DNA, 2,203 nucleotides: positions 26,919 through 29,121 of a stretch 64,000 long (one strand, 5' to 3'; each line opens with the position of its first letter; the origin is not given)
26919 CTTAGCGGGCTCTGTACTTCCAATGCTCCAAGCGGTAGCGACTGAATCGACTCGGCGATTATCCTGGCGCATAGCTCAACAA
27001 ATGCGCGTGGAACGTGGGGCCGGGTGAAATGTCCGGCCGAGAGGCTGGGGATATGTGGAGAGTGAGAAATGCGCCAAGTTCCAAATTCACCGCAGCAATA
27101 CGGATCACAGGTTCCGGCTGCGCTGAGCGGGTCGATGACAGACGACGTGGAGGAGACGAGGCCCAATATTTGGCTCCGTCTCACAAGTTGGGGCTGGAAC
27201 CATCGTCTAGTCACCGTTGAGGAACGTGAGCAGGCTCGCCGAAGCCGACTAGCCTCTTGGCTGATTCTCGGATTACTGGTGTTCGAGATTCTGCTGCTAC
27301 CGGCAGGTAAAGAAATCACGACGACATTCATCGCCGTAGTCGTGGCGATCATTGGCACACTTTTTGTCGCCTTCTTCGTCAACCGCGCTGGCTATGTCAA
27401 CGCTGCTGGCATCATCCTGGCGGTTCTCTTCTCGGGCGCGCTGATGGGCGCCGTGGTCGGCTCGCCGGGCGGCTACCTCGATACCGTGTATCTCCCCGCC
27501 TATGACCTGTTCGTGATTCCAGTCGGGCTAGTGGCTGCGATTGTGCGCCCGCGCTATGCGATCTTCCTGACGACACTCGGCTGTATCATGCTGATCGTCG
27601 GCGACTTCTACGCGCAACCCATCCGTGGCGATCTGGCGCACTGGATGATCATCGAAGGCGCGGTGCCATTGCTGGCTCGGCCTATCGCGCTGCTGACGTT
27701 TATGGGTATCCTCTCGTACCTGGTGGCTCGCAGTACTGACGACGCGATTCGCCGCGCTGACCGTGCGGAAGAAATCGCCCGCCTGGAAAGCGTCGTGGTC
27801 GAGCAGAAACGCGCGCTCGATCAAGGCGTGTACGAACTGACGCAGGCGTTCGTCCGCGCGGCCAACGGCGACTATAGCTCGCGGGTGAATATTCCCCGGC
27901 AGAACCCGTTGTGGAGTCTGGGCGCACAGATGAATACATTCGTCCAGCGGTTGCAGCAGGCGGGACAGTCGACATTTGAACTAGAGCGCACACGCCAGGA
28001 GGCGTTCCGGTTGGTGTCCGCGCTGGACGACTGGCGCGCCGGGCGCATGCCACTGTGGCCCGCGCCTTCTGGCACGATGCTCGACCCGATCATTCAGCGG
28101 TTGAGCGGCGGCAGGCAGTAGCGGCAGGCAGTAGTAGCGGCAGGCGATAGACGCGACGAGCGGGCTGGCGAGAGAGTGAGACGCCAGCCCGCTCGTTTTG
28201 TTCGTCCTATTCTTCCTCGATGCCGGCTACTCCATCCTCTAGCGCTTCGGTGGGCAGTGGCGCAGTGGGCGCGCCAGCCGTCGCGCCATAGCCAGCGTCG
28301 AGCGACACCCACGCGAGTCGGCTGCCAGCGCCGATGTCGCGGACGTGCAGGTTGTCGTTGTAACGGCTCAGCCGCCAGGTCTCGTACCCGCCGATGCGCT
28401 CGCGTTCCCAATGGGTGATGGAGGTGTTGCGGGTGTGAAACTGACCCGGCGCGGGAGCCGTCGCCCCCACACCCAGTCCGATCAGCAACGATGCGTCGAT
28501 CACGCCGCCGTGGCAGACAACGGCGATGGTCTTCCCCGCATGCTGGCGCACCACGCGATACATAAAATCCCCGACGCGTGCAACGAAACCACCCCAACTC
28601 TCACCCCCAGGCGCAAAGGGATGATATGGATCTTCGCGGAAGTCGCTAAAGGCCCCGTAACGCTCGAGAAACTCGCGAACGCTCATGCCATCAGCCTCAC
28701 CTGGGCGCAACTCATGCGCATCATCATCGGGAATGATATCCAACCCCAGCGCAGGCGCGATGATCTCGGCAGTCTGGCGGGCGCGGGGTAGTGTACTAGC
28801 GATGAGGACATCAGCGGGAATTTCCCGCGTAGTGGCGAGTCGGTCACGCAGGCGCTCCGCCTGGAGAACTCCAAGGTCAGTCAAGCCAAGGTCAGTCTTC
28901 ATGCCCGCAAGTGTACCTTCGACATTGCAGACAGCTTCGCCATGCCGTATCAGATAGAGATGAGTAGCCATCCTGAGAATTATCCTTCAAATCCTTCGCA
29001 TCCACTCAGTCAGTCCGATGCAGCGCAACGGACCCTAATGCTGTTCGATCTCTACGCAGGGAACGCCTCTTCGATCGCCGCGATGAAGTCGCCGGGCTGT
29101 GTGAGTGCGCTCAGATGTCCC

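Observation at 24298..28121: AT-rich three-gene operon: a one-cysteine E1/ThiF-like adenylyltransferase, a degenerate-MTase / Cys-cluster / GNAT-like fusion and a HAMP-like membrane protein, with no known E1 partner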

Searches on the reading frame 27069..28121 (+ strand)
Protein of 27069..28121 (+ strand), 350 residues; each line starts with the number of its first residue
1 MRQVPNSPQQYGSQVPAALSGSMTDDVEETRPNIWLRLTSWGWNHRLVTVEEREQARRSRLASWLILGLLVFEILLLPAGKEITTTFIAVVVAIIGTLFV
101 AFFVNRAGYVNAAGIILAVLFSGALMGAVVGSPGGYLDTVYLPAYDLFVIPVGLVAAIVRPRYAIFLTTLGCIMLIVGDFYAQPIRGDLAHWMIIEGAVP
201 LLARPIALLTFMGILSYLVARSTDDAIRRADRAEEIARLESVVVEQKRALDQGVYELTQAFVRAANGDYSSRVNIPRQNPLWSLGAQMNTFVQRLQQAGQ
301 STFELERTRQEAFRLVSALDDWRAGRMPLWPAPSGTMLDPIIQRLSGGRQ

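Call 3: search_protein_families(library=pfam, proteins=[window:27069-28121:+], max_evalue=1)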
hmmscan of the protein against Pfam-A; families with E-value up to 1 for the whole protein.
window:27069-28121:+ (350 aa): 3 families
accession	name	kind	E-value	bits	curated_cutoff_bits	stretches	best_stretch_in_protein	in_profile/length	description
PF00672.30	HAMP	-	0.0014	19.4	25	1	256-297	12-53/53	HAMP domain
PF10348.14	DUF2427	-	0.32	11.2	23.8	1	147-180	30-63/105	Domain of unknown function (DUF2427)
PF11087.14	PRD1_DD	-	0.48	10.6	46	0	83-118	4-37/54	PRD1 phage membrane DNA delivery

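Call 4: search_protein_families(library=ncbifam, proteins=[window:27069-28121:+], max_evalue=1)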
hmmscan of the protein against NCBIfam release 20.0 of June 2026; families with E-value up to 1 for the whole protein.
window:27069-28121:+ (350 aa): 4 families
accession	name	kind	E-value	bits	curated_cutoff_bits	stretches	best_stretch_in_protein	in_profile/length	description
NF033092.0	HK_WalK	equivalog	0.00086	18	725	1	248-309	199-259/594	cell wall metabolism sensor histidine kinase WalK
NF012163.2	BaeS_SmeS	equivalog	0.0069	15.4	500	1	247-301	185-239/457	sensor histidine kinase efflux regulator BaeS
TIGR01654.1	bact_immun_7tm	subfamily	0.41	9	189.35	1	65-126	202-261/681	bacteriocin-associated integral membrane protein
NF045988.1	HisKinRegBRhodob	equivalog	0.64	8.2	570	1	82-196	50-160/462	sensor histidine kinase RegB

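Call 60: search_protein_families(library=padloc, proteins=[window:27069-28121:+], max_evalue=0.01)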
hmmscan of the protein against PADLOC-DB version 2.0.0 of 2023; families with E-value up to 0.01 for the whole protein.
window:27069-28121:+ (350 aa): 0 families

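Call 61: search_protein_families(library=phrogs, proteins=[window:27069-28121:+], max_evalue=0.01)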
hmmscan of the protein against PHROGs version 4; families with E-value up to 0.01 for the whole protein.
window:27069-28121:+ (350 aa): 0 families

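Call 63: find_homologous_proteins(query=window:27069-28121:+, max_evalue=0.00001)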
Query window:27069-28121:+ (350 aa): 288 proteins with E <= 0.00001 among 8000 candidates; the best 120 are listed.
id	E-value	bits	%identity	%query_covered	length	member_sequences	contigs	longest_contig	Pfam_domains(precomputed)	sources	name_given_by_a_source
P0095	1.9e-225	766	99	100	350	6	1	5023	-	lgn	-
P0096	1.6e-169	582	81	90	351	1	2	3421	-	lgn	-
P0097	7.0e-118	412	61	98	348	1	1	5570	-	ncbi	-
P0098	9.6e-118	412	60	98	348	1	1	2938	-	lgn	-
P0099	7.6e-113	395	59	98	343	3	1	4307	-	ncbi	-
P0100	8.9e-113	395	61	94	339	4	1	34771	-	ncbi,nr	ncbi:MAG TPA: hypothetical protein VFU60_00635 [Ktedonobacterales bacterium]|nr:hypothetical protein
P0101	1.4e-112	395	58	98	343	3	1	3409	-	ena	-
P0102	2.8e-112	394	60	94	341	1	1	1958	-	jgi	jgi:hypothetical protein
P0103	6.1e-112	392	60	95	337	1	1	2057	-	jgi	-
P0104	2.0e-111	391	61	91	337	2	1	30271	-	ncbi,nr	ncbi:MAG TPA: hypothetical protein VE338_03125 [Ktedonobacterales bacterium]|nr:hypothetical protein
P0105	3.7e-109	383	60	91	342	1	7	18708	PF00672.31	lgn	-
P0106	5.6e-108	379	61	91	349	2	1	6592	-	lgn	-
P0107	9.1e-108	379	61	90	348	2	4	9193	-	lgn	-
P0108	1.6e-107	378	58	92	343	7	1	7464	-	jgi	jgi:hypothetical protein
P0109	1.8e-106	374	59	92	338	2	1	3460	-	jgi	jgi:hypothetical protein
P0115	2.8e-102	361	54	94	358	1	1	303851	-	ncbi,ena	-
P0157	2.5e-78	282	48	96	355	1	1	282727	-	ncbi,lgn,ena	-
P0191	2.6e-72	262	42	99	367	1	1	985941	-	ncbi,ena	-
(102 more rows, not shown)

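Call 64: find_encoding_contigs(protein=P0100, flank=7000, max_places=1)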
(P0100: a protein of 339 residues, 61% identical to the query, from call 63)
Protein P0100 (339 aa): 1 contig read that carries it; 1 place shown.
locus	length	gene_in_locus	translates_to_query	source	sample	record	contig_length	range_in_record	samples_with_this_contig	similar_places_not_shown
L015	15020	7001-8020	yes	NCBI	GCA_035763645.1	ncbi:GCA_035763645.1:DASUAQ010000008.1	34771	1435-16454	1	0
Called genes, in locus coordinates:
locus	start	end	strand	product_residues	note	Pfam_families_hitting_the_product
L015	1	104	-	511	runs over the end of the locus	PF13174:TPR_6 (faint)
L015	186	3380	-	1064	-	PF00005:ABC_tran (faint), PF02463:SMC_N, PF13175:AAA_15 (weak), PF13304:AAA_21 (faint), PF13476:AAA_23, PF13555:AAA_29 (weak), PF02463:SMC_N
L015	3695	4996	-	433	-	-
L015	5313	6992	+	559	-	-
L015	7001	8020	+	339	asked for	-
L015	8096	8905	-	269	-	PF00300:His_Phos_1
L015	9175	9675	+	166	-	-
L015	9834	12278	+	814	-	PF00931:NB-ARC (faint), PF13424:TPR_12 (faint), PF25872:HTH_77 (faint), PF00196:GerE, PF08281:Sigma70_r4_2 (weak)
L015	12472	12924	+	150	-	PF10604:Polyketide_cyc2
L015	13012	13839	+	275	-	-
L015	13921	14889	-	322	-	PF02498:Bro-N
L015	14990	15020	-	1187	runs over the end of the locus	PF17757:UvrB_inter, PF02559:CarD_TRCF_RID, PF00270:DEAD, PF04851:ResIII, PF00271:Helicase_C, PF22590:Cas3-like_C_2 (weak), PF03461:TRCF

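Call 65: find_encoding_contigs(protein=P0115, flank=7000, max_places=1)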
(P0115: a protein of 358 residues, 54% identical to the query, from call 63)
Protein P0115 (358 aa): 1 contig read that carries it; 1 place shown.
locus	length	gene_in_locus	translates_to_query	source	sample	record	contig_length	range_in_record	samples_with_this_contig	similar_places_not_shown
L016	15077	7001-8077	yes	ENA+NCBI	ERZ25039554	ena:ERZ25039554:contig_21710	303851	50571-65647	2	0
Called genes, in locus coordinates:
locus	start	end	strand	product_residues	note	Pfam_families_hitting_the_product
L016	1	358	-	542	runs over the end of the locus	-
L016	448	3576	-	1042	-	PF00005:ABC_tran (faint), PF02463:SMC_N, PF13175:AAA_15, PF13304:AAA_21 (faint), PF13476:AAA_23, PF13514:AAA_27 (weak), PF13555:AAA_29 (weak), PF02463:SMC_N, +1 more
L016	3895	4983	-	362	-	PF00891:Methyltransf_2 (faint), PF01135:PCMT (weak), PF01209:Ubie_methyltran, PF13489:Methyltransf_23, PF13847:Methyltransf_31, PF08241:Methyltransf_11, PF08242:Methyltransf_12, PF13649:Methyltransf_25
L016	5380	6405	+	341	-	-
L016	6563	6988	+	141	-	-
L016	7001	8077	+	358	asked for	-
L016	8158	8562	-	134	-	PF01592:NifU_N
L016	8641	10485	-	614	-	-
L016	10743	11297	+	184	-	-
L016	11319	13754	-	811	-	PF03176:MMPL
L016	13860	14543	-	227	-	PF00440:TetR_N, PF17932:TetR_C_24 (weak)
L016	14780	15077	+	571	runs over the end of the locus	PF00390:malic, PF03949:Malic_M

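Call 66: find_encoding_contigs(protein=P0157, flank=7000, max_places=1)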
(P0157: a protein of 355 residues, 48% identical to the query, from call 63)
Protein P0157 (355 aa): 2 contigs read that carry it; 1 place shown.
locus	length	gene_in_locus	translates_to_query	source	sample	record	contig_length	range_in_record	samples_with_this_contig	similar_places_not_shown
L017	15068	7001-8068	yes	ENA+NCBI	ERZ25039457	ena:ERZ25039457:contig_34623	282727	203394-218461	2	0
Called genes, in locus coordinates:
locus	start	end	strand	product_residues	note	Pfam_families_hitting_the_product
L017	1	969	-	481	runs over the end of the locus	-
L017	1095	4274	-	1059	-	PF02463:SMC_N, PF13175:AAA_15, PF13476:AAA_23, PF13555:AAA_29 (weak), PF13304:AAA_21 (weak)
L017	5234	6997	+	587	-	PF01135:PCMT, PF01209:Ubie_methyltran, PF13489:Methyltransf_23, PF13649:Methyltransf_25, PF13847:Methyltransf_31, PF08241:Methyltransf_11, PF08242:Methyltransf_12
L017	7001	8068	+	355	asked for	-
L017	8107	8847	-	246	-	PF00300:His_Phos_1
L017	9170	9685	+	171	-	-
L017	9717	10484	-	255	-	-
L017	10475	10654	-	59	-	-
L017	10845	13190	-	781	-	PF02559:CarD_TRCF_RID, PF00270:DEAD, PF04851:ResIII, PF22590:Cas3-like_C_2 (faint), PF00271:Helicase_C, PF03461:TRCF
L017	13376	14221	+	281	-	-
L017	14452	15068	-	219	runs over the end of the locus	PF01195:Pept_tRNA_hydro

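Call 67: find_encoding_contigs(protein=P0191, flank=7000, max_places=1)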
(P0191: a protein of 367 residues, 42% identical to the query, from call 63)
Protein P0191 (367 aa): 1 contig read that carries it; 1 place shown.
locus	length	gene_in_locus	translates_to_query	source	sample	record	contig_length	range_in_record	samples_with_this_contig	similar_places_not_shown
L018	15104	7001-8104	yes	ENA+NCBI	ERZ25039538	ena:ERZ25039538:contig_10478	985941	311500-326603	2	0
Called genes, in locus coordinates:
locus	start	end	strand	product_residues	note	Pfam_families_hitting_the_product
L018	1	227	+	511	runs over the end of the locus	PF05977:MFS_3, PF07690:MFS_1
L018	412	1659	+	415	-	PF01075:Glyco_transf_9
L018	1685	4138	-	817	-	PF13428:TPR_14 (faint), PF07719:TPR_2 (faint), PF13424:TPR_12 (faint), PF13174:TPR_6 (faint), PF24575:TPR_Slam (faint), PF13432:TPR_16, PF14559:TPR_19 (weak), PF23914:TPR_CcmH_CycH (weak), +6 more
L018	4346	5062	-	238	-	PF00072:Response_reg, PF00486:Trans_reg_C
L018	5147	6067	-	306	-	PF00512:HisKA, PF02518:HATPase_c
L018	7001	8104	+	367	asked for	-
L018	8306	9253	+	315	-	-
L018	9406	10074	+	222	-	PF13240:Zn_Ribbon_1 (faint)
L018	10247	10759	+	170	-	PF01047:MarR (weak), PF12802:MarR_2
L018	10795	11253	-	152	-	-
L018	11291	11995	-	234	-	PF14681:UPRTase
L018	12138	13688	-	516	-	PF00933:Glyco_hydro_3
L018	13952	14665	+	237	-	PF00293:NUDIX, PF19368:WHD_AraR, PF21906:WHD_NrtR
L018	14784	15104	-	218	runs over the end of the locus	PF17032:Zn_ribbon_15 (faint), PF13248:Zn_ribbon_3 (faint), PF12773:DZR, PF13240:Zn_Ribbon_1 (faint)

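Call 68: search_protein_families(library=pfam, proteins=[L017:5234-6997:+, L016:5380-6405:+, L016:6563-6988:+, L015:3695-4996:-], max_evalue=0.001)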
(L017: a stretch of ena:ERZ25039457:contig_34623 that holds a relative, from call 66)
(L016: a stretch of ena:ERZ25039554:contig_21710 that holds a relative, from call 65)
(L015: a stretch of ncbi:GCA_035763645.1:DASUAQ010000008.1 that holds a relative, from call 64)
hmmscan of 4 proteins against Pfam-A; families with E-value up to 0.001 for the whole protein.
L017:5234-6997:+ (587 aa): 9 families
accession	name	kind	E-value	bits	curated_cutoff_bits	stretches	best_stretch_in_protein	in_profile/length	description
PF13847.12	Methyltransf_31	-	3.6e-19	69.3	27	1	344-456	2-113/145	Methyltransferase domain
PF08241.18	Methyltransf_11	-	4.1e-19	69.5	21.2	1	350-451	1-94/95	Methyltransferase domain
PF13649.12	Methyltransf_25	-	2.1e-18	67.2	27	1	349-448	1-97/97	Methyltransferase domain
PF01209.24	Ubie_methyltran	-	1.1e-13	51.6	20.1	1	335-454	37-153/233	ubiE/COQ5 methyltransferase family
PF08242.18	Methyltransf_12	-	2e-13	51.3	30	1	350-450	1-98/98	Methyltransferase domain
PF01135.25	PCMT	-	1.8e-11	44.7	20.3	1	338-451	66-170/210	Protein-L-isoaspartate(D-aspartate) O-methyltransferase (PCMT)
PF13489.12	Methyltransf_23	-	4.4e-11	43.2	27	1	339-456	16-120/164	Methyltransferase domain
PF07021.18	MetW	-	3.2e-05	24.1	21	1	342-445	10-103/193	Methionine biosynthesis protein MetW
PF02390.23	Methyltransf_4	-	0.00014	21.9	24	1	349-434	5-84/173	Putative methyltransferase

L016:5380-6405:+ (341 aa): 0 families

L016:6563-6988:+ (141 aa): 0 families

L015:3695-4996:- (433 aa): 8 families
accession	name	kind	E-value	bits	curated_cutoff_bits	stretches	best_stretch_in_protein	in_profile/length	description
PF08241.18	Methyltransf_11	-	9.4e-21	74.7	21.2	1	207-305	1-94/95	Methyltransferase domain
PF13649.12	Methyltransf_25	-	2.1e-19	70.5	27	1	207-301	2-96/97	Methyltransferase domain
PF13847.12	Methyltransf_31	-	1.2e-18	67.6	27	1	201-310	2-113/145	Methyltransferase domain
PF01209.24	Ubie_methyltran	-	2.9e-15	56.7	20.1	1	191-314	36-159/233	ubiE/COQ5 methyltransferase family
PF08242.18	Methyltransf_12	-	5.7e-13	49.9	30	1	207-304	1-98/98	Methyltransferase domain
PF13489.12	Methyltransf_23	-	5.9e-13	49.3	27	1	193-362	13-162/164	Methyltransferase domain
PF01135.25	PCMT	-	3.4e-09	37.2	20.3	1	182-263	54-134/210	Protein-L-isoaspartate(D-aspartate) O-methyltransferase (PCMT)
PF02353.26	CMAS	-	0.00039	20.2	27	1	192-249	52-107/273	Mycolic acid cyclopropane synthetase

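Call 96: search_protein_families(library=pfam, alignment_id=A8, max_evalue=0.01)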
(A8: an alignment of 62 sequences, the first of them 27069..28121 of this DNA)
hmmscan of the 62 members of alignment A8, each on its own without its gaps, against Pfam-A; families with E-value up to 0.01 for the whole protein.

A. member 1, window:27069-28121:+ (350 aa): 1 family
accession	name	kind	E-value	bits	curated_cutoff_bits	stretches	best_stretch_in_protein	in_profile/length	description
PF00672.30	HAMP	-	0.0014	19.4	25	1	256-297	12-53/53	HAMP domain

B. families by the number of members that match (of 62 scanned): 6 families
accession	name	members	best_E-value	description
PF00672.30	HAMP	13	9e-06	HAMP domain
PF19529.4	DUF6057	4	0.0017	Family of unknown function (DUF6057)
PF11464.13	Rbsn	2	0.0096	Rabenosyn Rab binding domain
PF20315.3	DUF6611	1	0.00043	Family of unknown function (DUF6611)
PF09849.14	DUF2076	1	0.0039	Uncharacterized protein conserved in bacteria (DUF2076)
PF13105.11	DUF3959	1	0.0084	Protein of unknown function (DUF3959)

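Call 97: search_solved_structures(query=A8, max_evalue=1, show_alignments=1)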
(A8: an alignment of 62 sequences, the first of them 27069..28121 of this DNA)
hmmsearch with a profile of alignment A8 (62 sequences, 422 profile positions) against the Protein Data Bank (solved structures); distinct sequences matched with E-value up to 1: 0.

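Call 103: search_protein_families(library=pfam, proteins=[L017:5234-6200:+], max_evalue=0.01)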
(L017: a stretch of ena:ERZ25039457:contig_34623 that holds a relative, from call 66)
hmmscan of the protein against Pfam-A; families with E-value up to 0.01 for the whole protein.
L017:5234-6200:+ (322 aa): 0 families

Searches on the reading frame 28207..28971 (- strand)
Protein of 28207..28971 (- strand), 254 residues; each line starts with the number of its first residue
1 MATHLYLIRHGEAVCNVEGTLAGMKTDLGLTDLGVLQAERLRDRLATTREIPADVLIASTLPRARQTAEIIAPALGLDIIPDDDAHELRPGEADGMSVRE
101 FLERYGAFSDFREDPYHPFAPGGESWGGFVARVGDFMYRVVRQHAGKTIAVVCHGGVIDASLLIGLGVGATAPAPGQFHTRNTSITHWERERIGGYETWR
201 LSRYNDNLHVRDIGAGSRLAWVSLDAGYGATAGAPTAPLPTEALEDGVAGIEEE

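Call 68: search_protein_families(library=pfam, proteins=[window:28207-28971:-], max_evalue=0.001)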
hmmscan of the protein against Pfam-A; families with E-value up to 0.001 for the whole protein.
window:28207-28971:- (254 aa): 1 family
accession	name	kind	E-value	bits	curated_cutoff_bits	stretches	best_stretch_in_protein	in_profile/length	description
PF00300.27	His_Phos_1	-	3.6e-41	141.4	21.7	1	5-206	1-193/194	Histidine phosphatase superfamily (branch 1)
